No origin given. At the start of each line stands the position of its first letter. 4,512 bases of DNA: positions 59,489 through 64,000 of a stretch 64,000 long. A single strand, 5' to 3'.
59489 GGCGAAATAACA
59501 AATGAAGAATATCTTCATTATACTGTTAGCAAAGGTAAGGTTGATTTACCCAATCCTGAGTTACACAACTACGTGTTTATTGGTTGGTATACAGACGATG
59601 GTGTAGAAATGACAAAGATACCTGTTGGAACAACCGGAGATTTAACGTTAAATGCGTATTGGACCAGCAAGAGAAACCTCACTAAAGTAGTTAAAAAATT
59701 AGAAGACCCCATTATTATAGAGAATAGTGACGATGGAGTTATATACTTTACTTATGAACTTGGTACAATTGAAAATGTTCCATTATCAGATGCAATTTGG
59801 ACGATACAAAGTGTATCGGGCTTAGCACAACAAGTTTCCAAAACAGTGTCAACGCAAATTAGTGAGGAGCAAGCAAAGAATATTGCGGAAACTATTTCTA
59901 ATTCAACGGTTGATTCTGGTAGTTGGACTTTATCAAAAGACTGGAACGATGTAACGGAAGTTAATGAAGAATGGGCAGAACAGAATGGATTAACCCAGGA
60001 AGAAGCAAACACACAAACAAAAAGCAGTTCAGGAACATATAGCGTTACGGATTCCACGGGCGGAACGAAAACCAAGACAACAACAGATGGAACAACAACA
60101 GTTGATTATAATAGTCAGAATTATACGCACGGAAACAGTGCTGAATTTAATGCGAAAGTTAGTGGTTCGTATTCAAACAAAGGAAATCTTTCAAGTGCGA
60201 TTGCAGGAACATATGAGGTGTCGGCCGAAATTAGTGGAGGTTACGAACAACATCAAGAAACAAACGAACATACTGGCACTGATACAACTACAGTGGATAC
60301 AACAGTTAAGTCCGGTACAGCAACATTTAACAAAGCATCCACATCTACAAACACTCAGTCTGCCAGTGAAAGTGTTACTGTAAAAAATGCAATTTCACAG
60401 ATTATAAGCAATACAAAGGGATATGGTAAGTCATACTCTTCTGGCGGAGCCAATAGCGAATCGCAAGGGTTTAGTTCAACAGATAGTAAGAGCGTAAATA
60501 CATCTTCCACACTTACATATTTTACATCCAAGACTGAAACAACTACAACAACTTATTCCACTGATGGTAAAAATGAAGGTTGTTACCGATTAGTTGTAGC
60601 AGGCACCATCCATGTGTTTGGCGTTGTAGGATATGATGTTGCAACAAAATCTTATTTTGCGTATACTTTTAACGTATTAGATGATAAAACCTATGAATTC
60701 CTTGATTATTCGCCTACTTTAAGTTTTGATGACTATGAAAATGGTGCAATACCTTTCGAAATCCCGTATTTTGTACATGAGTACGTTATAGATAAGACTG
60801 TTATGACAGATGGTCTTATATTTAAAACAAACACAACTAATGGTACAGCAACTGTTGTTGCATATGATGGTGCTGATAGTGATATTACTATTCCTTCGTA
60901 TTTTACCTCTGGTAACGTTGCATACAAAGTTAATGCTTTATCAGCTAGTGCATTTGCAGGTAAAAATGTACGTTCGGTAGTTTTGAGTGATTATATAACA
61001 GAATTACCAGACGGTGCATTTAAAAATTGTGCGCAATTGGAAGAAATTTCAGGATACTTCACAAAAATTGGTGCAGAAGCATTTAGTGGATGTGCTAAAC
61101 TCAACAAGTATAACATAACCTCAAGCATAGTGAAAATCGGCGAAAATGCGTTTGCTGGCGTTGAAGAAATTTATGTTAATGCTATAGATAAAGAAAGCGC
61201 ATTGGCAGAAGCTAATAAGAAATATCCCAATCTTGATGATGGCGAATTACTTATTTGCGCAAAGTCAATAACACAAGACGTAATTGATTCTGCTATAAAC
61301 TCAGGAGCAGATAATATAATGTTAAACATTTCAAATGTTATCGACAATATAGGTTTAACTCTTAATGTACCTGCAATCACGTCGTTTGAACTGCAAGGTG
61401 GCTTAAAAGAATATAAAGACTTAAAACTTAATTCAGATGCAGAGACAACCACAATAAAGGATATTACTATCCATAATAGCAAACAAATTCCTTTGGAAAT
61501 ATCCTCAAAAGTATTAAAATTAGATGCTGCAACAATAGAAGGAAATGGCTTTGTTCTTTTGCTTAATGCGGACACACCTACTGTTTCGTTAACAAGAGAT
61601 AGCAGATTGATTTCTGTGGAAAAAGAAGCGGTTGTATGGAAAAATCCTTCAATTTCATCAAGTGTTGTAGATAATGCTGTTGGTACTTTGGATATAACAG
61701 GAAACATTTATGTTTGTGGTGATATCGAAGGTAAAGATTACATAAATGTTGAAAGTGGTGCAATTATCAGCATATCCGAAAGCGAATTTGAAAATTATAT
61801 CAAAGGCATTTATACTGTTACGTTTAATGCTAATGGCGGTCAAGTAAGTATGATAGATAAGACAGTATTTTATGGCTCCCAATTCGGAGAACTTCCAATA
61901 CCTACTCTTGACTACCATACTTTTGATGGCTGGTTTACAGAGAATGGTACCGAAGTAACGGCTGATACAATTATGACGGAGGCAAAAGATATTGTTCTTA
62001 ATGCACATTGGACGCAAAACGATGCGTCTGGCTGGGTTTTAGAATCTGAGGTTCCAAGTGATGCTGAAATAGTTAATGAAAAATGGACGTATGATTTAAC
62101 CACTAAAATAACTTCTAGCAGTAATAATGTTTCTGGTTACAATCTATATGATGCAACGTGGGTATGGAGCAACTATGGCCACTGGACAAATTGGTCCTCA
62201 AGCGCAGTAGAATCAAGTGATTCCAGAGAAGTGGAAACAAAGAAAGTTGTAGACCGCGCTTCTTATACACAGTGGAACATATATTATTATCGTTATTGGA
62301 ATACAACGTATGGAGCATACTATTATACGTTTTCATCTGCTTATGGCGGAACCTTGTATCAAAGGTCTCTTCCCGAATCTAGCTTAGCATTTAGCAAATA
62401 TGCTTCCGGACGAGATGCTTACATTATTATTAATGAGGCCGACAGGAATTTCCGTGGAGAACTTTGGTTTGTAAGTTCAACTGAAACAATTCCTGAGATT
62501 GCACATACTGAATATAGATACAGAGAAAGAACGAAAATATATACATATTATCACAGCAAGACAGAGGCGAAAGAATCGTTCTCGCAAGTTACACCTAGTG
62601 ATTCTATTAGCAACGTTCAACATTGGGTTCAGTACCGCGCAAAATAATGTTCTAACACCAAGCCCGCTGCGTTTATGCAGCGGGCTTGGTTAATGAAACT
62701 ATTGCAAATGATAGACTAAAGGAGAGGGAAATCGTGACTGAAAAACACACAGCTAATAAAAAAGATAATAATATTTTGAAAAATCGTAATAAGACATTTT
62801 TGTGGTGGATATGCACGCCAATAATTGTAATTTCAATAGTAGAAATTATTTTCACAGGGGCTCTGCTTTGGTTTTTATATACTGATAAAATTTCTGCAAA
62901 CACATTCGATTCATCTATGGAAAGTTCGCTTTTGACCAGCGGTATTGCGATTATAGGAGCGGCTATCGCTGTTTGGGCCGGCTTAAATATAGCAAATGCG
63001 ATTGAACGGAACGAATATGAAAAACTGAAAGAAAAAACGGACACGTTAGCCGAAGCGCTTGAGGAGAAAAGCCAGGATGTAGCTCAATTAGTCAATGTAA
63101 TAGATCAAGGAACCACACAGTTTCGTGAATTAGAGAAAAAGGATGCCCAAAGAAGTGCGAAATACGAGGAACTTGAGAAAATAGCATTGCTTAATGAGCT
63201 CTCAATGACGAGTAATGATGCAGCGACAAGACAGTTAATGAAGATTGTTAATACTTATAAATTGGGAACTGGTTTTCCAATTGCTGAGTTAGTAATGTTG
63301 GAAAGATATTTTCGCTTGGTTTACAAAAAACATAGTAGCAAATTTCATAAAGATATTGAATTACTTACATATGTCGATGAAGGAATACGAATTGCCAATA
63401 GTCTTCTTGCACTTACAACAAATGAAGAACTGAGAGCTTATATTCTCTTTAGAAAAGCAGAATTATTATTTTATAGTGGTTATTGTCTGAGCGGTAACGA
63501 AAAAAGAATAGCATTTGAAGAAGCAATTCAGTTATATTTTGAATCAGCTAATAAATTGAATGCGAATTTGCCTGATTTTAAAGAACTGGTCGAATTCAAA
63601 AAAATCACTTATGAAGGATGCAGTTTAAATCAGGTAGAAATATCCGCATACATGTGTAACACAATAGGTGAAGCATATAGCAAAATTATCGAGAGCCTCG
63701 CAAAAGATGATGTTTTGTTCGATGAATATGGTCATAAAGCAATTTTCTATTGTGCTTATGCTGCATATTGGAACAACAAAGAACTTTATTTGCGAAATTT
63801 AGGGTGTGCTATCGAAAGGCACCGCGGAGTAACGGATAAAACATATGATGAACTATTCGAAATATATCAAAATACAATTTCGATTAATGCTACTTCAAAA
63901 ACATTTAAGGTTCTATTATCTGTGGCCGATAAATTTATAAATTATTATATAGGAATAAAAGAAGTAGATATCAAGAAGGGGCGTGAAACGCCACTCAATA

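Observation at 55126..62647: Mobile-element-borne two-gene surface module: a collagen-like stalk with a cohesin tip plus a cohesin+dockerin+LRR partner, possibly a self-docking fibre/adhesin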

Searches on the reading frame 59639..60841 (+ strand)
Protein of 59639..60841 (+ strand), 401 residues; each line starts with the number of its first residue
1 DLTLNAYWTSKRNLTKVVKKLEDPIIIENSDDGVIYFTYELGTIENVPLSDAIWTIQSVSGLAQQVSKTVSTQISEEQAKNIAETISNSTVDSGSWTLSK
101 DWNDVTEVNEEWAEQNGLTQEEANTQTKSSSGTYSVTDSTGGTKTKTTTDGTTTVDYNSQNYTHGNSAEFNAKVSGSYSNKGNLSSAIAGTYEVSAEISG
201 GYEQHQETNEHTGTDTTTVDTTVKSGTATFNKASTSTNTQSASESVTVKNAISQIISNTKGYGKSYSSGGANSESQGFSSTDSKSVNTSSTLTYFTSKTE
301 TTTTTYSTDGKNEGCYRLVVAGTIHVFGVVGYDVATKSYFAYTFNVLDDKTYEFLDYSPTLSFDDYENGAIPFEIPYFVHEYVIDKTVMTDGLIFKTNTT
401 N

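Call 58: predict_structure(alignment_id=A2)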
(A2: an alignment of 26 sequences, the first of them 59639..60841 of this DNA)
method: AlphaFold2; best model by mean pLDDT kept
length: 401 residues; sequences in the alignment: 26
mean_pLDDT: 46.9   pTM: 0.50
mean pLDDT of the five models: 46.9, 45.7, 45.2, 45.0, 42.7
residues with pLDDT >= 90: 0; 70-90: 73; 50-70: 108; < 50: 220
segments of 3 or more residues with pLDDT < 50: 1-11, 91-113, 120-251, 263-299, 388-401
pLDDT, mean of each block of 10 residues (from residue 1): 28 66 73 68 78 76 70 65 60 34 33 47 38 24 27 27 27 27 33 25 29 27 24 22 36 55 40 25 26 41 58 75 75 58 66 76 63 64 58 29 34
secondary structure, 60 per line:
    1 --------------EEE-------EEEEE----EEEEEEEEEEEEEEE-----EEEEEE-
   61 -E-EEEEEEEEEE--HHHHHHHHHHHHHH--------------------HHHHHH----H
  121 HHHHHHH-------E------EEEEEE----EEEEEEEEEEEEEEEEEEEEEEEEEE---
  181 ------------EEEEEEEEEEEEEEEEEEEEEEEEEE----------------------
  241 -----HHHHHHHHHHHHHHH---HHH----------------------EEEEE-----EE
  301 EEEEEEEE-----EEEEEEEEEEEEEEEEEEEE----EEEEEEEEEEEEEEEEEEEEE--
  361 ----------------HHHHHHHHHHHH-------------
elements in order: E15-17 E25-29 E34-48 E54-59 E64-73 H76-89 H110-115 H120-127 E142-147 E152-177 E193-218 H246-260 E289-293 E299-308 E314-333 E338-358 H377-388

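Call 60: search_solved_structures(query=A2, max_evalue=10)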
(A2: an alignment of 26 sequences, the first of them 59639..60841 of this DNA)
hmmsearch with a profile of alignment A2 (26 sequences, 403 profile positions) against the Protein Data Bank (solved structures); distinct sequences matched with E-value up to 10: 3.
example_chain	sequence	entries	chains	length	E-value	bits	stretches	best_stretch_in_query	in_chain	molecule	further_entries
9lmm_A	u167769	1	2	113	0.068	15.3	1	80-132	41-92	Antibiotic biosynthesis monooxygenase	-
5cwb_A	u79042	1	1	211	2.7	10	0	189-269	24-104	Designed helical repeat protein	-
7mwr_B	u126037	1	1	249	3.9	9.6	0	190-269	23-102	LHD101B4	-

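Call 61: fold_search(model_id=the predicted structure, library=pdb)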
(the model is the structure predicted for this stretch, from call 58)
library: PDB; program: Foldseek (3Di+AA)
matches with E <= 10: 543; with E <= 0.001: 0
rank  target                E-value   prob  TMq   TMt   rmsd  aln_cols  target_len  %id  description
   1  4p24_D                1.1e-02  0.07  0.08  0.10  23.0       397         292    9  pore forming toxin (released 2015-03-11)
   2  8jx2_A                1.6e-02  0.06  0.08  0.09  23.2       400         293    8  alpha-Hemolysin(G122S/K147R)-SpyTag/SpyCatcher head to head 14-mer (released 2024-07-03)
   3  3anz_C                2.0e-02  0.08  0.09  0.11  22.9       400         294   10  Crystal Structure of alpha-hemolysin (released 2011-06-22)
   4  8rj8_E                2.4e-02  0.10  0.11  0.13  23.2       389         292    9  CytK nanopore mutant (released 2025-01-01)
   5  6u4p_A                3.5e-02  0.04  0.08  0.09  24.5       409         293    9  Structure-based discovery of a novel small-molecule inhibitor of methicillin-resistant S. aureus (released 2020-03-25)
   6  4p24_B                3.5e-02  0.04  0.06  0.08  23.7       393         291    8  pore forming toxin (released 2015-03-11)
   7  3anz_A                3.7e-02  0.06  0.09  0.11  23.1       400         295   10  Crystal Structure of alpha-hemolysin (released 2011-06-22)
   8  4tw1_K                4.8e-02  0.04  0.08  0.10  24.4       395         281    9  Crystal structure of the octameric pore complex of the Staphylococcus aureus Bi-component Toxin LukGH (released 2014-11-12)
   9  6rhv_G                5.7e-02  0.04  0.08  0.10  25.9       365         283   10  Crystal structure of mouse CD11b I-domain (CD11b-I) in complex with Staphylococcus aureus octameric bi-component leuko (released 2019-12-18)
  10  4p24_F                6.0e-02  0.04  0.07  0.09  25.2       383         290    9  pore forming toxin (released 2015-03-11)
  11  9lh7_A                7.1e-02  0.08  0.10  0.08  23.4       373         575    8  Pore-like heptameric T201A Vibrio cholerae cytolysin mutant (released 2025-10-01)
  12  4p24_A                7.1e-02  0.04  0.09  0.11  22.6       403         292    8  pore forming toxin (released 2015-03-11)
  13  4tw1_A                1.0e-01  0.04  0.08  0.11  24.6       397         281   10  Crystal structure of the octameric pore complex of the Staphylococcus aureus Bi-component Toxin LukGH (released 2014-11-12)
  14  4tw1_C                1.2e-01  0.06  0.08  0.10  23.0       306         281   10  Crystal structure of the octameric pore complex of the Staphylococcus aureus Bi-component Toxin LukGH (released 2014-11-12)
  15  4tw1_O                1.5e-01  0.03  0.08  0.09  22.9       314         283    9  Crystal structure of the octameric pore complex of the Staphylococcus aureus Bi-component Toxin LukGH (released 2014-11-12)
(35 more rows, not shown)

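Call 90: search_protein_representatives(alignment_id=A2)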
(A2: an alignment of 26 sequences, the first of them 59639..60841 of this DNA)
Query: 26 sequences, 403 profile positions. Proteins with E-value up to 0.001 (for the whole library): 491; up to 1e-10: 375; up to 1e-30: 251. The best 150 are listed.
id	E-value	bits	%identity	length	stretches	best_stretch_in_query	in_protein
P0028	1.3e-202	689.6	-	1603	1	1-403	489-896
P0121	7.3e-195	664.0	-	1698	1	1-402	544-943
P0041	1.6e-191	653.0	-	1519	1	1-402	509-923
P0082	2.3e-186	636.0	-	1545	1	1-402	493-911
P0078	2.3e-182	622.9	-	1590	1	1-402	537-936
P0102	1.6e-178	610.2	-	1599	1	1-402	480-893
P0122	8.0e-175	598.0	-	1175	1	1-402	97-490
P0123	2.6e-174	596.3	-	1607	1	1-402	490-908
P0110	1.3e-173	594.0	-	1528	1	1-402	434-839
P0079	3.7e-171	586.0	-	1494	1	1-403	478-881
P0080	1.0e-170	584.5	-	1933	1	1-402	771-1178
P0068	1.2e-169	581.0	-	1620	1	1-402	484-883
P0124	5.1e-168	575.6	-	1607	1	1-402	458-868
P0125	1.3e-164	564.4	-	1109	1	1-403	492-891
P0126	1.0e-163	561.4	-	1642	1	1-402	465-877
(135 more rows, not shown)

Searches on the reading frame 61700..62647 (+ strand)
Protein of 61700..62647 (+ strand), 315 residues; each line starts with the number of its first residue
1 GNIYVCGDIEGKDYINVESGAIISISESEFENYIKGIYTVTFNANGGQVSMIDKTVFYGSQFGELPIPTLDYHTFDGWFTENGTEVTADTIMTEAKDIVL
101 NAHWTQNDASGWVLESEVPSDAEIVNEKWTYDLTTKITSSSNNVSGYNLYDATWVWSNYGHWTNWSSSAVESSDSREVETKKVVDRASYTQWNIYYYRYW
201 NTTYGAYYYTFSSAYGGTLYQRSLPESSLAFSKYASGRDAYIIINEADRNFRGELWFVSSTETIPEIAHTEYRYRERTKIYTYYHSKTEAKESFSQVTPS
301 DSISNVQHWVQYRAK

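Call 10: search_protein_families(library=pfam, proteins=[window:61700-62647:+], max_evalue=10)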
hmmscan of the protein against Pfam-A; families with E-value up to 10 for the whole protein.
window:61700-62647:+ (315 aa): 1 family
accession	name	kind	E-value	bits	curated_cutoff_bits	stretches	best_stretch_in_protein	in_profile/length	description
PF09479.16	Flg_new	-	9.7e-14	51.7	27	1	38-103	1-65/65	Listeria-Bacteroides repeat domain (List_Bact_rpt)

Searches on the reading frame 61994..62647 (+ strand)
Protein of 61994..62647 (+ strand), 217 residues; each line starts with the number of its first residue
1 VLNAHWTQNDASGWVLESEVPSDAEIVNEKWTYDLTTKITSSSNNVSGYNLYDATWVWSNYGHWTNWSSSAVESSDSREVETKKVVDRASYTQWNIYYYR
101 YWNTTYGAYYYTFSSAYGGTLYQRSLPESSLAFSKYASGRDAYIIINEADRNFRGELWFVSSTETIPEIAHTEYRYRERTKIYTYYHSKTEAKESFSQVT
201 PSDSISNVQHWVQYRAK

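Call 91: search_protein_families(library=pfam, proteins=[window:61994-62647:+], max_evalue=0.1)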
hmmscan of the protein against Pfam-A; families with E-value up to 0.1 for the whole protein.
window:61994-62647:+ (217 aa): 0 families

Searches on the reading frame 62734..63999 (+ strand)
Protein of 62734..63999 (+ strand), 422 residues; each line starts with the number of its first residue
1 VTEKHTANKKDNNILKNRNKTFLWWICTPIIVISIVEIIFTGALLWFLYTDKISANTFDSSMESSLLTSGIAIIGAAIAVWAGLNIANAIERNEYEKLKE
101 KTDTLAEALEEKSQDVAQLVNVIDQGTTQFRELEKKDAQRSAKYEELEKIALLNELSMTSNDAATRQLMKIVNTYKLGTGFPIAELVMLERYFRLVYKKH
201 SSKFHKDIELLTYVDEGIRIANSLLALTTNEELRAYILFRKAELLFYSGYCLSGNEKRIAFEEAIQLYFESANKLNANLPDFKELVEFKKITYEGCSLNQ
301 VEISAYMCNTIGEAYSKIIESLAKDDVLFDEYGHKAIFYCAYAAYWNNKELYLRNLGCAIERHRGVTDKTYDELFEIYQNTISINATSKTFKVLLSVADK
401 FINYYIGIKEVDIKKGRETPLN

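Call 91: search_protein_families(library=pfam, proteins=[window:62734-63999:+], max_evalue=0.1)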
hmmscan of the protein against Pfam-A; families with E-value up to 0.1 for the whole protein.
window:62734-63999:+ (422 aa): 2 families
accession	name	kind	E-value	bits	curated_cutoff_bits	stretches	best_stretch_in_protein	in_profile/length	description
PF07264.17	EI24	-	0.0076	16.8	32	1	32-111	20-95/199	Sulfate transporter CysZ/Etoposide-induced protein 2.4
PF13870.11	CCDC113_CCDC96_CC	-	0.028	14.6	31.6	1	86-152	35-101/177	CCDC113/CCDC96, coiled-coil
